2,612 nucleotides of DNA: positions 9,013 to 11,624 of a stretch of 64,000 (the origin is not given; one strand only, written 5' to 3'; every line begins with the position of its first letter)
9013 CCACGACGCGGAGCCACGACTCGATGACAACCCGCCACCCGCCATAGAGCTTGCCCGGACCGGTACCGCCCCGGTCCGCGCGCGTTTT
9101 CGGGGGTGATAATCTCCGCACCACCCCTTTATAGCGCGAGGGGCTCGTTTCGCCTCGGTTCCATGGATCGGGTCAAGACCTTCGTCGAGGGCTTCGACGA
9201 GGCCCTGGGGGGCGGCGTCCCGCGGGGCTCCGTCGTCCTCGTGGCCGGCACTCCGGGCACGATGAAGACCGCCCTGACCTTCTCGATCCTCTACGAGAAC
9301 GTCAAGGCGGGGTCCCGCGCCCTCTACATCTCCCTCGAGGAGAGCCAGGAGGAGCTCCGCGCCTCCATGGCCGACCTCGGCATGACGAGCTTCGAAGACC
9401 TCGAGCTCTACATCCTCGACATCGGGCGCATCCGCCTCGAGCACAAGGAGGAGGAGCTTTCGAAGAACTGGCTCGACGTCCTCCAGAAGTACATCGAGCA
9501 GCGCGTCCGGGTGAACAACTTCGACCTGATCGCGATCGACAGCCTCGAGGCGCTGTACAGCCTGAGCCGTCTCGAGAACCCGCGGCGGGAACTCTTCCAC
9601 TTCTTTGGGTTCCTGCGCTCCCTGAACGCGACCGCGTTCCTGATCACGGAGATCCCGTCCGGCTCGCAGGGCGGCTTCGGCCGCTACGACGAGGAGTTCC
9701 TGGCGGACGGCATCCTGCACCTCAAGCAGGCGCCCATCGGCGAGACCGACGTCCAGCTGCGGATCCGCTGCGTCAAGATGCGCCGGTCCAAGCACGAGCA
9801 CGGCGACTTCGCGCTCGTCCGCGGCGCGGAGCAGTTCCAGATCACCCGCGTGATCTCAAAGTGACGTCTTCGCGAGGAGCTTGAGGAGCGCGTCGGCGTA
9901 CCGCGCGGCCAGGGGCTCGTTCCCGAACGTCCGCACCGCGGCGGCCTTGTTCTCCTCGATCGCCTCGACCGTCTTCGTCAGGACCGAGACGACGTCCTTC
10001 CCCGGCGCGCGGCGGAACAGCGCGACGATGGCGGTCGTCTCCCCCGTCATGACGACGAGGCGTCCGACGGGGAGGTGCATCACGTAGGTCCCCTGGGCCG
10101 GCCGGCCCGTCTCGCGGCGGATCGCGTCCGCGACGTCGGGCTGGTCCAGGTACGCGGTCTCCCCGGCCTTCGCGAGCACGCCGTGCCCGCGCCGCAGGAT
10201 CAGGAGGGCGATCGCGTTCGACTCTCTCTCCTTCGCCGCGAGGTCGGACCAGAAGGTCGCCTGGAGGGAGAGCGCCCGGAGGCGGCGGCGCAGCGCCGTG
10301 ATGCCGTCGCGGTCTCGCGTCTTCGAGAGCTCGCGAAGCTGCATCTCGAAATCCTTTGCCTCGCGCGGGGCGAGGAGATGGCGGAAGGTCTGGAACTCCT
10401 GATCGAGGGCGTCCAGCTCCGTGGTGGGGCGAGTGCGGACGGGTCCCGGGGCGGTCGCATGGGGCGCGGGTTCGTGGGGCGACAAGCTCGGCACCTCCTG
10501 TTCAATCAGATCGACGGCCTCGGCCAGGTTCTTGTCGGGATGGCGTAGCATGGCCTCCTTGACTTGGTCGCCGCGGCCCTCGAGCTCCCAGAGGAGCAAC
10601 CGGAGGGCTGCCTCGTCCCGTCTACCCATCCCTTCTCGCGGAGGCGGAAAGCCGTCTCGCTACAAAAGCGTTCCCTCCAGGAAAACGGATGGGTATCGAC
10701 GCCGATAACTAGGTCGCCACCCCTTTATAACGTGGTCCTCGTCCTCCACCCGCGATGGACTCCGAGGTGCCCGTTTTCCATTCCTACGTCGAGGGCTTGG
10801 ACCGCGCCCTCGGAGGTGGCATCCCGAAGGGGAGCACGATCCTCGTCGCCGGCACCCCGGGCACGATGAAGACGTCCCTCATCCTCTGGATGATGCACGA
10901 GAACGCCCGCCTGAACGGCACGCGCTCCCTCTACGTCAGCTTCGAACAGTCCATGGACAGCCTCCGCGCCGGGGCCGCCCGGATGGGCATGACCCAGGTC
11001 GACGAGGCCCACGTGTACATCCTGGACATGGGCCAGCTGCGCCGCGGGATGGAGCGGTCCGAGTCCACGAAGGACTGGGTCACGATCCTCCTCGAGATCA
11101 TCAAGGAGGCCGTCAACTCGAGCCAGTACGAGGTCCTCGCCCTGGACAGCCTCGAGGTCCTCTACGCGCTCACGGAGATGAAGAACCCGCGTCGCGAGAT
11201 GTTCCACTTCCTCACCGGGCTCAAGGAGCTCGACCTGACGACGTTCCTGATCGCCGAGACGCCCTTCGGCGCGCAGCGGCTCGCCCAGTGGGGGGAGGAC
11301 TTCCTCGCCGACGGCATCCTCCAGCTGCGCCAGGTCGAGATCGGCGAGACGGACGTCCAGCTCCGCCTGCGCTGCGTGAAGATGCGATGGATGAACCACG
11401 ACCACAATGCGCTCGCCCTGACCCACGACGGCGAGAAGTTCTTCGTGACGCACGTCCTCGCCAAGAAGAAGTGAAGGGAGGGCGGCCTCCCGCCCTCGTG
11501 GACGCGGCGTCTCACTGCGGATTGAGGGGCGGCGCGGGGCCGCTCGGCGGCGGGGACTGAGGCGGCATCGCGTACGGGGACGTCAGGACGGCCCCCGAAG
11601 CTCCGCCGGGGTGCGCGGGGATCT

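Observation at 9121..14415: Three adjacent KaiC/RecA-like paralogs that all carry a Gly-to-Met substituted P-loop (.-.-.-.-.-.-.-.)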

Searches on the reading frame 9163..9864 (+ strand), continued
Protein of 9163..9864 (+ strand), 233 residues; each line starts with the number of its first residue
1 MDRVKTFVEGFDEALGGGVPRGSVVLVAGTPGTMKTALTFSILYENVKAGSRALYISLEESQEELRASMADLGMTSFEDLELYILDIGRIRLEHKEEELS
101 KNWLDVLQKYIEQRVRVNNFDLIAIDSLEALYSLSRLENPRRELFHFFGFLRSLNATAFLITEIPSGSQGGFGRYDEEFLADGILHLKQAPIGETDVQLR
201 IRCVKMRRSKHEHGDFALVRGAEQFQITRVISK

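Call 74: predict_structure(alignment_id=A5)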
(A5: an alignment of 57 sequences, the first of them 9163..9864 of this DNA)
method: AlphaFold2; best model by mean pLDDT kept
length: 233 residues; sequences in the alignment: 57
mean_pLDDT: 90.1   pTM: 0.90
mean pLDDT of the five models: 90.1, 89.0, 88.2, 88.2, 88.0
residues with pLDDT >= 90: 158; 70-90: 63; 50-70: 11; < 50: 1
segments of 3 or more residues with pLDDT < 50: none
pLDDT, mean of each block of 10 residues (from residue 1): 92 96 97 94 96 94 92 85 83 65 86 92 95 89 96 97 81 91 96 89 94 93 89 57
secondary structure, 60 per line:
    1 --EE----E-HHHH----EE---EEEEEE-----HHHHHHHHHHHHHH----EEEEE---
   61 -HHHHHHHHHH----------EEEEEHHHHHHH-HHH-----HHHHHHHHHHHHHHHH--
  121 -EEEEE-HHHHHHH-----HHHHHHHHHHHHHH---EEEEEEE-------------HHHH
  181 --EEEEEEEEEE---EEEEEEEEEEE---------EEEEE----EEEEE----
elements in order: H11-14 E24-29 H35-48 E53-57 H62-71 E82-86 H87-93 H103-118 E122-126 H128-134 H140-153 E157-163 H177-180 E183-192 E196-206 E216-220 E225-229

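Call 76: search_protein_families(library=padloc, proteins=[window:9163-9864:+], max_evalue=0.001)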
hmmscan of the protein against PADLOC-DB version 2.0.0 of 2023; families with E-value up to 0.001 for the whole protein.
window:9163-9864:+ (233 aa): 0 families

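Call 77: fold_search(model_id=the predicted structure, library=pdb)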
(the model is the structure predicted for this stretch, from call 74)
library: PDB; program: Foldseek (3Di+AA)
matches with E <= 10: 1885; with E <= 0.001: 1049
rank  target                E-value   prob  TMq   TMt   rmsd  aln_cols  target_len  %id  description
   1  8zn7_E                2.5e-19  1.00  0.80  0.41   3.3       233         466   28  Crystal Structure of Designed Clock Protein KaiC (released 2025-04-16)
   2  2zts_A                5.2e-19  1.00  0.81  0.87   2.4       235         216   27  Crystal structure of KaiC-like protein PH0186 from hyperthermophilic archaea Pyrococcus horikoshii OT3 (released 2009-03-24)
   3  8zn7_B                5.2e-19  1.00  0.83  0.42   2.9       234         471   28  Crystal Structure of Designed Clock Protein KaiC (released 2025-04-16)
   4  8zn7_C                6.2e-19  1.00  0.83  0.43   2.4       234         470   27  Crystal Structure of Designed Clock Protein KaiC (released 2025-04-16)
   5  4tld_D                6.2e-19  1.00  0.73  0.77   5.0       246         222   24  Crystal structure of N-terminal C1 domain of KaiC (released 2015-07-01)
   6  8zn7_D                7.5e-19  1.00  0.83  0.43   4.2       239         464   28  Crystal Structure of Designed Clock Protein KaiC (released 2025-04-16)
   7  4tlb_F                8.0e-19  1.00  0.82  0.87   2.9       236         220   24  Crystal structure of N-terminal C1 domain of KaiC (released 2015-07-01)
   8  8zn7_F                8.5e-19  1.00  0.81  0.42   4.1       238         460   27  Crystal Structure of Designed Clock Protein KaiC (released 2025-04-16)
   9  4tlb_D                8.5e-19  1.00  0.82  0.83   3.5       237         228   24  Crystal structure of N-terminal C1 domain of KaiC (released 2015-07-01)
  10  8zn6_I                1.0e-18  1.00  0.83  0.43   3.0       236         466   25  Crystal Structure of Designed Clock Protein KaiC (released 2025-04-16)
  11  8zn6_G                1.1e-18  1.00  0.82  0.42   4.0       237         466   25  Crystal Structure of Designed Clock Protein KaiC (released 2025-04-16)
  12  7s67_A                1.2e-18  1.00  0.84  0.42   2.8       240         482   24  Extended conformation of daytime state KaiC (released 2021-09-22)
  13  4tlc_F                1.2e-18  1.00  0.82  0.87   3.0       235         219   24  Crystal structure of N-terminal C1 domain of KaiC (released 2015-07-01)
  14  4tlc_D                1.3e-18  1.00  0.78  0.81   3.7       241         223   24  Crystal structure of N-terminal C1 domain of KaiC (released 2015-07-01)
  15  2zts_C                1.4e-18  1.00  0.77  0.79   5.3       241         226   26  Crystal structure of KaiC-like protein PH0186 from hyperthermophilic archaea Pyrococcus horikoshii OT3 (released 2009-03-24)
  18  4tlb_B                1.7e-18  1.00  0.81  0.85   3.2       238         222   24  Crystal structure of N-terminal C1 domain of KaiC (released 2015-07-01)
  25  4tlb_E                2.3e-18  1.00  0.78  0.80   4.4       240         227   24  Crystal structure of N-terminal C1 domain of KaiC (released 2015-07-01)
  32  2dr3_B                3.1e-18  1.00  0.82  0.80   3.2       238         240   25  Crystal Structure of RecA superfamily ATPase PH0284 from Pyrococcus horikoshii OT3 (released 2006-12-06)
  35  4tlb_C                3.3e-18  1.00  0.77  0.79   4.1       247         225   24  Crystal structure of N-terminal C1 domain of KaiC (released 2015-07-01)
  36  2dr3_E                3.3e-18  1.00  0.76  0.76   3.5       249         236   23  Crystal Structure of RecA superfamily ATPase PH0284 from Pyrococcus horikoshii OT3 (released 2006-12-06)
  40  4tlb_A                4.5e-18  1.00  0.77  0.80   4.0       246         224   24  Crystal structure of N-terminal C1 domain of KaiC (released 2015-07-01)
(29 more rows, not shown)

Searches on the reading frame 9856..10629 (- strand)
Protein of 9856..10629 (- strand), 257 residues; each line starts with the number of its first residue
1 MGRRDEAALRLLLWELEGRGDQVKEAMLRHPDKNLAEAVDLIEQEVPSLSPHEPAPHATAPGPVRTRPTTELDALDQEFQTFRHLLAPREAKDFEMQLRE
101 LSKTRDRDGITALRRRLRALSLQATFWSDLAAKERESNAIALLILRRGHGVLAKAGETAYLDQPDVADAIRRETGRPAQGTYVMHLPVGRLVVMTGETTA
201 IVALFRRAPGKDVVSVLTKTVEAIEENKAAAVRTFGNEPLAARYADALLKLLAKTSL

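Call 3: search_protein_families(library=pfam, proteins=[window:9856-10629:-], max_evalue=0.01)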
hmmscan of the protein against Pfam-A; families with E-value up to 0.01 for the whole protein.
window:9856-10629:- (257 aa): 0 families

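Call 4: search_protein_families(library=ncbifam, proteins=[window:9856-10629:-], max_evalue=0.01)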
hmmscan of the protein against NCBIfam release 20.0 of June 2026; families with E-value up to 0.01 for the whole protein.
window:9856-10629:- (257 aa): 0 families

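Call 29: search_protein_families(library=pfam, proteins=[window:9856-10629:-], max_evalue=10)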
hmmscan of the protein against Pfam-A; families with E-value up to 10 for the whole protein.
window:9856-10629:- (257 aa): 0 families

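Call 51: find_homologous_proteins(query=window:9856-10629:-, max_evalue=0.001)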
Query window:9856-10629:- (257 aa): 215 proteins with E <= 0.001 among 7646 candidates; the best 120 are listed.
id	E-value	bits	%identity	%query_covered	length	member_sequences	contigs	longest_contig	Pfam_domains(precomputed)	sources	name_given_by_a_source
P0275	1.5e-153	527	96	100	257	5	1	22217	-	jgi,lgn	jgi:hypothetical protein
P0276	4.3e-146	503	94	100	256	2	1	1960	-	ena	-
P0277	3.9e-145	500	93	100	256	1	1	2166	-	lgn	-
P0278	7.6e-145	499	89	96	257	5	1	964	-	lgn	-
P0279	1.4e-142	491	89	96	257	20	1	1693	-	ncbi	-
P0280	4.8e-140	483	89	96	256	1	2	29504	-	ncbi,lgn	-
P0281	3.5e-139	480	89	100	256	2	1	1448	-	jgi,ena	-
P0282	2.0e-138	478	88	96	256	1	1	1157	-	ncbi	-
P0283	7.5e-138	476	87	96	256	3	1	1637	-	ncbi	-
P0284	1.2e-137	475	87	96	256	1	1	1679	-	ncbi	-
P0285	1.4e-137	475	89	100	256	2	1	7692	-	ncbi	-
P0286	1.9e-137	475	87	96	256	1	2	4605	-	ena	-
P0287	3.5e-137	474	89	96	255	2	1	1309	-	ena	-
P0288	1.7e-136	471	87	96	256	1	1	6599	-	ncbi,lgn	-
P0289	2.9e-136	471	87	100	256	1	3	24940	-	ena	-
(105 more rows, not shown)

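Call 59: predict_structure(alignment_id=A3)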
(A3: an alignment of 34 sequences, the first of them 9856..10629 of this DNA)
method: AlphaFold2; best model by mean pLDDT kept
length: 257 residues; sequences in the alignment: 34
mean_pLDDT: 73.4   pTM: 0.45
mean pLDDT of the five models: 73.4, 70.6, 64.0, 61.8, 58.7
residues with pLDDT >= 90: 0; 70-90: 202; 50-70: 28; < 50: 27
segments of 3 or more residues with pLDDT < 50: 51-68, 128-135
pLDDT, mean of each block of 10 residues (from residue 1): 68 75 75 75 67 41 46 75 75 81 77 74 57 58 83 80 81 78 79 86 81 81 84 79 80 71
secondary structure, 60 per line:
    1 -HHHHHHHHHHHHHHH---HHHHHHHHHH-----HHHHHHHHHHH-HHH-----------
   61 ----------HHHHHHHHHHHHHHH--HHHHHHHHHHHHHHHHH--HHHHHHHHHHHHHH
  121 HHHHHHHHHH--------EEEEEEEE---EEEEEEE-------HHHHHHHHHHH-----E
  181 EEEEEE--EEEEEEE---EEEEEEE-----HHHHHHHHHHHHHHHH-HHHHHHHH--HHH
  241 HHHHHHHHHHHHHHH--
elements in order: H2-16 H20-29 H35-45 H71-85 H88-104 H107-130 E139-146 E150-156 H164-174 E180-186 E189-195 E199-205 H211-226 H228-235 H238-255

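Call 64: fold_search(model_id=the predicted structure, library=pdb)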
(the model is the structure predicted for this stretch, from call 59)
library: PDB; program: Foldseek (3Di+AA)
matches with E <= 10: 789; with E <= 0.001: 0
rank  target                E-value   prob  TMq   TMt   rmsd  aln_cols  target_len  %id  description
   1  9jq8_A                4.3e-03  1.00  0.23  0.49   9.6       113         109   13  Roadblock2 homodimer structure from Candidatus Prometheoarchaeum syntrophicum strain MK-D1 (released 2024-10-30)
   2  6b9x_C                4.8e-03  1.00  0.30  0.57   8.5       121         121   12  Crystal structure of Ragulator (released 2017-11-08)
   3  6ehp_A                5.1e-03  1.00  0.30  0.57   8.4       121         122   12  The crystal structure of the human LAMTOR complex (released 2017-10-04)
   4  3cpt_A                6.0e-03  1.00  0.30  0.58   8.3       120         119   12  MP1-p14 Scaffolding complex (released 2008-07-01)
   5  6u62_H                7.5e-03  1.00  0.19  0.50   9.9        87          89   10  Raptor-Rag-Ragulator complex (released 2019-10-30)
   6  4afi_A                8.5e-03  1.00  0.34  0.51   4.4       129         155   12  Complex between Vamp7 longin domain and fragment of delta-adaptin from AP3 (released 2012-05-30)
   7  3leq                  8.5e-03  1.00  0.24  0.52   4.1        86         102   19  The Crystal Structure of the Roadblock/LC7 domain from Streptomyces avermitillis to 1.85A (released 2010-02-02)
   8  5x6u_A                9.5e-03  1.00  0.30  0.56   8.9       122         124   12  Crystal structure of human heteropentameric complex (released 2017-12-06)
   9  5x6v_B                9.5e-03  1.00  0.27  0.48   6.4       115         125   16  Crystal structure of human heteroheptameric complex (released 2017-12-06)
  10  5vok_B                1.1e-02  0.98  0.18  0.44   8.3        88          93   22  Crystal structure of the C7orf59-HBXIP dimer (released 2018-05-23)
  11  2vx8_B                1.1e-02  1.00  0.33  0.56   4.9       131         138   11  Vamp7 longin domain Hrb peptide complex (released 2008-09-16)
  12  5y39_H                1.1e-02  1.00  0.29  0.56   8.4       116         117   12  Crystal structure of Ragulator complex (p18 76-145) (released 2017-12-06)
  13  9l0d_A                1.1e-02  0.99  0.26  0.17  11.7       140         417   14  Cryo-EM structure of the human MON1A/CCZ1/C18orf8 complex (released 2025-03-19)
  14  2dmw_MODEL_1_A        1.2e-02  1.00  0.35  0.61   4.0       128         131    8  Solution structure of the LONGIN domain of Synaptobrevin-like protein 1 (released 2006-10-24)
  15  9jq8_B                1.2e-02  1.00  0.25  0.50   7.3       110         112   14  Roadblock2 homodimer structure from Candidatus Prometheoarchaeum syntrophicum strain MK-D1 (released 2024-10-30)
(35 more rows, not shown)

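Call 76: search_protein_families(library=padloc, proteins=[window:9856-10629:-], max_evalue=0.001)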
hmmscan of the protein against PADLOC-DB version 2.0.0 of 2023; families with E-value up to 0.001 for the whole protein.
window:9856-10629:- (257 aa): 0 families

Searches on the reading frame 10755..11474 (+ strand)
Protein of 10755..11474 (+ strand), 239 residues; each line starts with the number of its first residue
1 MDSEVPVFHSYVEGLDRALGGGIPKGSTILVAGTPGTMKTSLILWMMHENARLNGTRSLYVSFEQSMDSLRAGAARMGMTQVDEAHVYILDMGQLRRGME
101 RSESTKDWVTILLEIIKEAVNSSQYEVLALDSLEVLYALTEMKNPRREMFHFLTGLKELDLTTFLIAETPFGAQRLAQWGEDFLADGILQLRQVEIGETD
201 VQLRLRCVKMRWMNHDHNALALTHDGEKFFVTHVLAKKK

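Call 3: search_protein_families(library=pfam, proteins=[window:10755-11474:+], max_evalue=0.01)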
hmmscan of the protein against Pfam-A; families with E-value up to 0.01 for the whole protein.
window:10755-11474:+ (239 aa): 7 families
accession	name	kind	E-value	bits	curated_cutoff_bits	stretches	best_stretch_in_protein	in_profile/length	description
PF06745.19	ATPase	-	3.7e-34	118.5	26.6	1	10-220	3-215/231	KaiC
PF13481.12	AAA_25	-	6.9e-10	39.3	27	1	19-159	26-176/195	AAA domain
PF00154.27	RecA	-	0.00011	22.2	27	1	4-93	29-115/262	recA bacterial DNA recombination protein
PF03796.21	DnaB_C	-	0.00048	20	27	1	13-79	7-69/255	DnaB-like helicase C terminal domain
PF13479.12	AAA_24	-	0.0035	17.7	27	1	27-140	3-80/195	AAA domain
PF07088.17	GvpD_P-loop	-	0.0038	17.6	24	1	25-145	9-127/189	GvpD gas vesicle protein, P-loop domain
PF23442.1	DUF7125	-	0.0081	15.7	29.1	0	12-57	8-49/207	Family of unknown function (DUF7125)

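Call 4: search_protein_families(library=ncbifam, proteins=[window:10755-11474:+], max_evalue=0.01)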
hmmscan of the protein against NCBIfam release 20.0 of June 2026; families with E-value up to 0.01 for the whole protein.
window:10755-11474:+ (239 aa): 14 families
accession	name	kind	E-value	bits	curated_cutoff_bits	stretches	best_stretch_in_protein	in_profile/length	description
NF006799.0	PRK09302.1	equivalog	2.7e-25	88.9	408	1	5-220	10-227/515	circadian clock protein KaiC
TIGR03880.1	KaiC_arch_3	hypoth_equivalog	5.5e-22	78.4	249.45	1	12-228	2-214/224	KaiC domain-containing protein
TIGR03881.1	KaiC_arch_4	hypoth_equivalog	2.9e-20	72.9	247.8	1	12-222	7-218/231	KaiC domain-containing protein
TIGR02655.1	circ_KaiC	equivalog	3.4e-18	65.6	546.25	1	10-226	5-225/484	circadian clock protein KaiC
TIGR00416.1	sms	equivalog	2e-15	56.5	403.05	1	3-138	71-184/454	DNA repair protein RadA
TIGR03877.1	thermo_KaiC_1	hypoth_equivalog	8.3e-13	48.4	307.25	1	9-217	5-218/238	KaiC domain-containing protein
NF004723.0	PRK06067.1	subfamily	1.7e-11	44.1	194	1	10-211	18-213/243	flagellar accessory protein FlaH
NF052589.1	ArlH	equivalog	4.6e-08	33.1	215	1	14-214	8-204/229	archaellum protein ArlH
TIGR03878.1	thermo_KaiC_2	hypoth_equivalog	4.3e-06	26.2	232.2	1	21-168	31-174/259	KaiC domain-containing protein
TIGR02012.1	tigrfam_recA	equivalog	3.9e-05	23.1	325.3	1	5-92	33-117/321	recombinase RecA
TIGR03600.1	phage_DnaB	exception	0.0002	20.5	498.65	1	13-71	182-239/421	phage replicative helicase, DnaB family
NF006320.0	PRK08533.1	equivalog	0.0016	18.1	215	1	14-62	12-59/230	flagellar accessory protein FlaH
TIGR00665.1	DnaB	equivalog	0.0034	16.3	385.25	1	11-71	181-240/435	replicative DNA helicase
NF004629.0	PRK05973.1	equivalog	0.0035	16.4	156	1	23-91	61-128/237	DNA helicase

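Call 76: search_protein_families(library=padloc, proteins=[window:10755-11474:+], max_evalue=0.001)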
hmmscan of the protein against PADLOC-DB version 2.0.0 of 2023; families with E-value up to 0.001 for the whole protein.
window:10755-11474:+ (239 aa): 1 family
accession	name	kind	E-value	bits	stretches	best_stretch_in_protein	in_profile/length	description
PDLC04140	mad8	-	4.7e-06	24.3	1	23-138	24-128/314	mads_8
